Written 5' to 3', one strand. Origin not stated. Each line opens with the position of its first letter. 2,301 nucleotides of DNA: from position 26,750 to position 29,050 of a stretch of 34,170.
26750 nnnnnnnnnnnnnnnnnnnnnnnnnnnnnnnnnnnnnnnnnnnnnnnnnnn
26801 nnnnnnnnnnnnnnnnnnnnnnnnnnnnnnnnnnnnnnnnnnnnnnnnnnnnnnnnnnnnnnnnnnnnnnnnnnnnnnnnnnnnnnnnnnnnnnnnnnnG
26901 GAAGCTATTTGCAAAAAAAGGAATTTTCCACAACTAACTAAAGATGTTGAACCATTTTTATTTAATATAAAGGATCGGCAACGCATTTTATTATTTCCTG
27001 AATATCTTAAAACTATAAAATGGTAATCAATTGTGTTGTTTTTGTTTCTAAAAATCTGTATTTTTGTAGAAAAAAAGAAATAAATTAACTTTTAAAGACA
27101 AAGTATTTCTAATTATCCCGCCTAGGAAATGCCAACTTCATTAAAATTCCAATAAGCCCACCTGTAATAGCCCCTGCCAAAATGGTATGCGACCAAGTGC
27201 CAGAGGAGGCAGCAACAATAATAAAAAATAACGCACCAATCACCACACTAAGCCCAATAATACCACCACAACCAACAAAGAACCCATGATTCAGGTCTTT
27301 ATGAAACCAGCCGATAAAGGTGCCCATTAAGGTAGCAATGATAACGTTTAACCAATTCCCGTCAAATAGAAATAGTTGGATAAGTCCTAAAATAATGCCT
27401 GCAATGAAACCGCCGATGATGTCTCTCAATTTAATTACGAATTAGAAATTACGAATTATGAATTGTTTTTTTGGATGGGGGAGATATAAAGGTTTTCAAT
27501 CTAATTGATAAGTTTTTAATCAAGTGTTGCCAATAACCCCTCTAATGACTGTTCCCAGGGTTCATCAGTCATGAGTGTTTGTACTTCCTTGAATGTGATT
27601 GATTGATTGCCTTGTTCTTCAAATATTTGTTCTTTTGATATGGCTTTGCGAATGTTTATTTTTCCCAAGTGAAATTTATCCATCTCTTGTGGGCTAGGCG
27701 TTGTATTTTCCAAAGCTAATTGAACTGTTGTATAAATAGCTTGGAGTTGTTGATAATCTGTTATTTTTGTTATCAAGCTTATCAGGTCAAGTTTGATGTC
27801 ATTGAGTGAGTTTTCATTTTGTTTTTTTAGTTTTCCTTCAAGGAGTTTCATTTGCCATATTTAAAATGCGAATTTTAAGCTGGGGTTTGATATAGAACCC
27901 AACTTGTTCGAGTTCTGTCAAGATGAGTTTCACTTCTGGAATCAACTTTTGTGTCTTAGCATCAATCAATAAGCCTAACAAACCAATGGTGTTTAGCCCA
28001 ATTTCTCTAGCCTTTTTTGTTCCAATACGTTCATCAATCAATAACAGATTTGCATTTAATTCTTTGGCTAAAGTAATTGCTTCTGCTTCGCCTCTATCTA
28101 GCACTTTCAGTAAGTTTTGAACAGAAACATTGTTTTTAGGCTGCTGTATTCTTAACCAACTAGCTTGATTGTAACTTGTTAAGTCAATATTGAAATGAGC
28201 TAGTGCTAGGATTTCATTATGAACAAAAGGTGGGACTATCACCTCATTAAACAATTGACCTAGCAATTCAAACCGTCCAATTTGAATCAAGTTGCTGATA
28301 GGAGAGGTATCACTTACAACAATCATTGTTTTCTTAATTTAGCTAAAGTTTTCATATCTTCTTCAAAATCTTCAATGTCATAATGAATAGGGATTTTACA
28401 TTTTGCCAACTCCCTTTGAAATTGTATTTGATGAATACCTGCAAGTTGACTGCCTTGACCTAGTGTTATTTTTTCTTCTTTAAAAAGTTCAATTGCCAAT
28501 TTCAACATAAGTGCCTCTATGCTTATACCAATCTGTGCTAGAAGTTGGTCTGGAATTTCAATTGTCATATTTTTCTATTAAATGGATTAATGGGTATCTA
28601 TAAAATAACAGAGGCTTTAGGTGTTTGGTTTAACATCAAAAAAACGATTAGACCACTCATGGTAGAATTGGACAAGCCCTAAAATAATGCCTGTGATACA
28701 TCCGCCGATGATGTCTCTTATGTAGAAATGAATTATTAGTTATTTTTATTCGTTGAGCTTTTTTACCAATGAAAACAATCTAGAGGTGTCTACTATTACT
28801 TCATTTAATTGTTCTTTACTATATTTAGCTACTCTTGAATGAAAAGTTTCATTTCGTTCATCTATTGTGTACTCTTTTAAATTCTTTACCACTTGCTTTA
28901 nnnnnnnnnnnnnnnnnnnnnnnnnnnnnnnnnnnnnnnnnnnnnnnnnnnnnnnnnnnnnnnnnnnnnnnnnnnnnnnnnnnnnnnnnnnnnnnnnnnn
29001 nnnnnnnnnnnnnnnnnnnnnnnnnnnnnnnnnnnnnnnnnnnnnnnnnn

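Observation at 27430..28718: UPF0175-DUF3368(PIN)-ORF3 operon inserted next to glsB with a diverged duplicate of the glsB 5' end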

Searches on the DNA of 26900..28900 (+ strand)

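Call 63: search_rna_families(source=window, start=26900, end=28900, threshold=evalue, max_evalue=1)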
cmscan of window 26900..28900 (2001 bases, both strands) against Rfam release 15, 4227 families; matches with E-value up to 1: 0.
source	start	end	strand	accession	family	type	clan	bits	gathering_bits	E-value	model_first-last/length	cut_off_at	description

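Call 76: search_dna_similar(query=window:27000-28800:+, collection=plasmids, mode=distant, max_rows=10)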
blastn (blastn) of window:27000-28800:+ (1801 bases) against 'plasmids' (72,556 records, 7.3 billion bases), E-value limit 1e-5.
No match.

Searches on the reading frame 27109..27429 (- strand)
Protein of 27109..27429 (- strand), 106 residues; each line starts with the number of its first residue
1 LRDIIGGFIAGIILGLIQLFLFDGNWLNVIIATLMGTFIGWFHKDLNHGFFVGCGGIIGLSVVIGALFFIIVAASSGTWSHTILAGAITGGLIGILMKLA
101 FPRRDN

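Call 6: search_protein_families(library=pfam, proteins=[window:27109-27429:-], max_evalue=0.01)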
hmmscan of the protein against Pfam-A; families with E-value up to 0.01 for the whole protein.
window:27109-27429:- (106 aa): 0 families

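Call 7: search_protein_families(library=pfam, proteins=[window:27109-27429:-], max_evalue=10)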
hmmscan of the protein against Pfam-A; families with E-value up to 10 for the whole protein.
window:27109-27429:- (106 aa): 10 families
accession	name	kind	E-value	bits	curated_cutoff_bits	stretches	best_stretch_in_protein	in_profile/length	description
PF06738.18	ThrE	-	0.089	12.7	26.3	1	13-88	117-192/241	Putative threonine/serine exporter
PF21551.2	CSL4_N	-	0.27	11.4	27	1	4-37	20-52/57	Exosome complex component CSL4, N-terminal domain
PF07694.17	5TM-5TMR_LYT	-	0.53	10.3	24.6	1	5-73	61-133/169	5TMR of 5TMR-LYT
PF19814.4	DUF6297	-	0.55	9.4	29.8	1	57-97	58-98/375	Family of unknown function (DUF6297)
PF11085.13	YqhR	-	1.9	8.8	27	1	3-102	21-119/165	Conserved membrane protein YqhR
PF01899.21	MNHE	-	2.7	8.2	27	1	5-46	15-57/145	Na+/H+ ion antiporter subunit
PF11992.13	TgpA_N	-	3.9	6.8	30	1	10-99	4-94/333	TgpA N-terminal domain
PF13515.12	FUSC_2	-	5.6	7.6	25.6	0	4-96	39-125/126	Fusaric acid resistance protein-like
PF06570.16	DUF1129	-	5.8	6.9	29.1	1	18-72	79-132/207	Protein of unknown function (DUF1129)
PF03899.21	ATP-synt_I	-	7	7.6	25.1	1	62-101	4-43/99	ATP synthase I chain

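Call 8: search_protein_families(library=ncbifam, proteins=[window:27109-27429:-], max_evalue=1)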
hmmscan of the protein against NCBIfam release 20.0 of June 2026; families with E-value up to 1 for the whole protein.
window:27109-27429:- (106 aa): 2 families
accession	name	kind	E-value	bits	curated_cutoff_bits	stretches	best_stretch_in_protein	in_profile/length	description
NF045648.2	2X_seleno_MbdU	exception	0.17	10.7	600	1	47-88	159-200/468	metal-binding double selenoprotein MbdU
TIGR01168.1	YSIRK_signal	domain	0.81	9.5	20.2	0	61-75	23-38/40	YSIRK-type signal peptide-containing protein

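Call 9: find_encoding_contigs(protein=window:27109-27429:-, flank=6000, max_places=10)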
Protein window:27109-27429:- (106 aa): no gene with exactly this product is on record in the collection.

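Call 11: find_homologous_proteins(query=window:27109-27429:-)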
Query window:27109-27429:- (106 aa): 6 proteins with E <= 0.001 among 80 candidates.
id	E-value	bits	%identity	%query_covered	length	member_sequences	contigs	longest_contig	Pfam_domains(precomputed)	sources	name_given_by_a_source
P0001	8.4e-60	218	100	100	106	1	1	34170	-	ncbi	-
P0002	3.2e-26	110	52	84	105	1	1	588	-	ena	-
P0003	1.1e-22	98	50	99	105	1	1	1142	-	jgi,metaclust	metaclust:\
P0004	1.0e-21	95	54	99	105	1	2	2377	-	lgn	-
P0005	4.7e-17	80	46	92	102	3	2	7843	-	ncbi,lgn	-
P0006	3.1e-10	58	40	80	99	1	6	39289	-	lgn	-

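Call 13: find_encoding_contigs(protein=P0001, flank=10000, max_places=6)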
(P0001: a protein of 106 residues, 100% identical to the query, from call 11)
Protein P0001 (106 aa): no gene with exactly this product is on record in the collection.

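Call 14: find_encoding_contigs(protein=P0006, flank=6000, max_places=6)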
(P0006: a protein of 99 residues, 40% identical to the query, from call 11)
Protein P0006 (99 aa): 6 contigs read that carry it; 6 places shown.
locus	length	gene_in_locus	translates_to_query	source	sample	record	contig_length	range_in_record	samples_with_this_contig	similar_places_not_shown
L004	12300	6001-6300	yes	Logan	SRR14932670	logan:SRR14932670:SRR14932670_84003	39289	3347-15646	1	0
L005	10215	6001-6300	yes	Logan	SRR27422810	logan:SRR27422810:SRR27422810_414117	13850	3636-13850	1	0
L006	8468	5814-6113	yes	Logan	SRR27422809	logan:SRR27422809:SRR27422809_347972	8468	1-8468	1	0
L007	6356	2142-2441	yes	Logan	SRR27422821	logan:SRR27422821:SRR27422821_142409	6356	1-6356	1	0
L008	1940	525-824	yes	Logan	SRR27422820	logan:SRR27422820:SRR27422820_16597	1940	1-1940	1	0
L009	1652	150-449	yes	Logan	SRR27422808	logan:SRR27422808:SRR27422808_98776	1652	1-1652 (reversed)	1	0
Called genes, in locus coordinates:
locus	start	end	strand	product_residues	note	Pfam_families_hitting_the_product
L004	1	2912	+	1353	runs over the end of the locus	PF13195:DUF4011, PF13086:AAA_11 (faint), PF13604:AAA_30 (weak), PF13087:AAA_12, PF18741:MTES_1575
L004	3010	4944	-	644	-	PF00575:S1 (weak), PF13509:S1_2 (faint), PF00575:S1, PF21710:Spt6_S1 (faint), PF00575:S1, PF23459:S1_RRP5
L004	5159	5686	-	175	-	PF00710:Asparaginase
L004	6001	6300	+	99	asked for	-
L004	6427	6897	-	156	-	-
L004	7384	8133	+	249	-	-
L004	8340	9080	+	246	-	PF00005:ABC_tran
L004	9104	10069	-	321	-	PF01073:3Beta_HSD, PF01370:Epimerase, PF04321:RmlD_sub_bind, PF16363:GDP_Man_Dehyd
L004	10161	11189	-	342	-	-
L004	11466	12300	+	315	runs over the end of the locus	PF01297:ZnuA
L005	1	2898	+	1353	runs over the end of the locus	PF13195:DUF4011, PF13086:AAA_11 (faint), PF13604:AAA_30 (weak), PF13087:AAA_12, PF18741:MTES_1575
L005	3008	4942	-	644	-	PF00575:S1 (weak), PF13509:S1_2 (faint), PF00575:S1, PF21710:Spt6_S1 (faint), PF00575:S1, PF23459:S1_RRP5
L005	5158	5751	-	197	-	PF00710:Asparaginase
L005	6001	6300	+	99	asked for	-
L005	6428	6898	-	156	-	-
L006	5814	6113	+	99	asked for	-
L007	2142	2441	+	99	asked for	-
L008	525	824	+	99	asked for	-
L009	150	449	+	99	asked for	-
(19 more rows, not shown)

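Call 15: find_encoding_contigs(protein=P0005, flank=6000, max_places=6)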
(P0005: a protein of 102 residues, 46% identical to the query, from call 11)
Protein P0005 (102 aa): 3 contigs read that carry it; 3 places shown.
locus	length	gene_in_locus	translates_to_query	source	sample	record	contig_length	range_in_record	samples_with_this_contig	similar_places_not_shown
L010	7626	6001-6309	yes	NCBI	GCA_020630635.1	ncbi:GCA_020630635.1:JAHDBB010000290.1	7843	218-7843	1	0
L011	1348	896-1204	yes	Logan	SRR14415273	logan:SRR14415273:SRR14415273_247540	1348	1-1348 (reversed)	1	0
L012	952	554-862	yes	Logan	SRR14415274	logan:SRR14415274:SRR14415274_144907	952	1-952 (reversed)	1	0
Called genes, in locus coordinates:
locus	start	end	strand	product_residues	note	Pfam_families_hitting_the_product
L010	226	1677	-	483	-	PF20042:DUF6444, PF13005:zf-IS66 (weak), PF03050:DDE_Tnp_IS66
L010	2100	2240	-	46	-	-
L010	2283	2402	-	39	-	-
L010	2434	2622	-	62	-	-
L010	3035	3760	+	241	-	-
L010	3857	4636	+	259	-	PF05708:Peptidase_C92 (faint), PF00877:NLPC_P60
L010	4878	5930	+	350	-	-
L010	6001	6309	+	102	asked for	-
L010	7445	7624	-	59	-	?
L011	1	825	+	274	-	?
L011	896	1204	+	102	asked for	-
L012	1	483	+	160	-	?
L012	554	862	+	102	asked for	-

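Call 35: find_related_loci(query=A3, collection=genome_contigs, flank=8000)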
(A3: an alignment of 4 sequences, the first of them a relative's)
Query A3 (106 aa) in genome_contigs; peptide patterns used: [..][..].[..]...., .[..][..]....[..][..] (x = any residue, [..] = any of these).
93 stretches matched a pattern, but none encodes a relative of the query by tblastn (E <= 1e-3).

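Call 57: find_encoding_contigs(protein=P0004, flank=3000, max_places=4)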
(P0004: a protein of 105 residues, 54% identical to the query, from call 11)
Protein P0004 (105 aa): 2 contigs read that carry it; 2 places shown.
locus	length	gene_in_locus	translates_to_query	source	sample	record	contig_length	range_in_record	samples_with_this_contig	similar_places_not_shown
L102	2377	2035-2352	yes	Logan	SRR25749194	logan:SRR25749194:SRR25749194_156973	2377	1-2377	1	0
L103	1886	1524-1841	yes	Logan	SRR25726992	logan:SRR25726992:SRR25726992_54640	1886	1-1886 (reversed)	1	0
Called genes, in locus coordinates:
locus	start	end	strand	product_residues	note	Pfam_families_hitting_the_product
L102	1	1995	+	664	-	?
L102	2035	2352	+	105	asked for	-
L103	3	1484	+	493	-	?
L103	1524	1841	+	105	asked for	-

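Call 62: search_protein_families(library=padloc, proteins=[window:27109-27429:-], max_evalue=0.001)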
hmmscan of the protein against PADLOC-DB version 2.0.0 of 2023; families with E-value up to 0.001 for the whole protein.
window:27109-27429:- (106 aa): 0 families
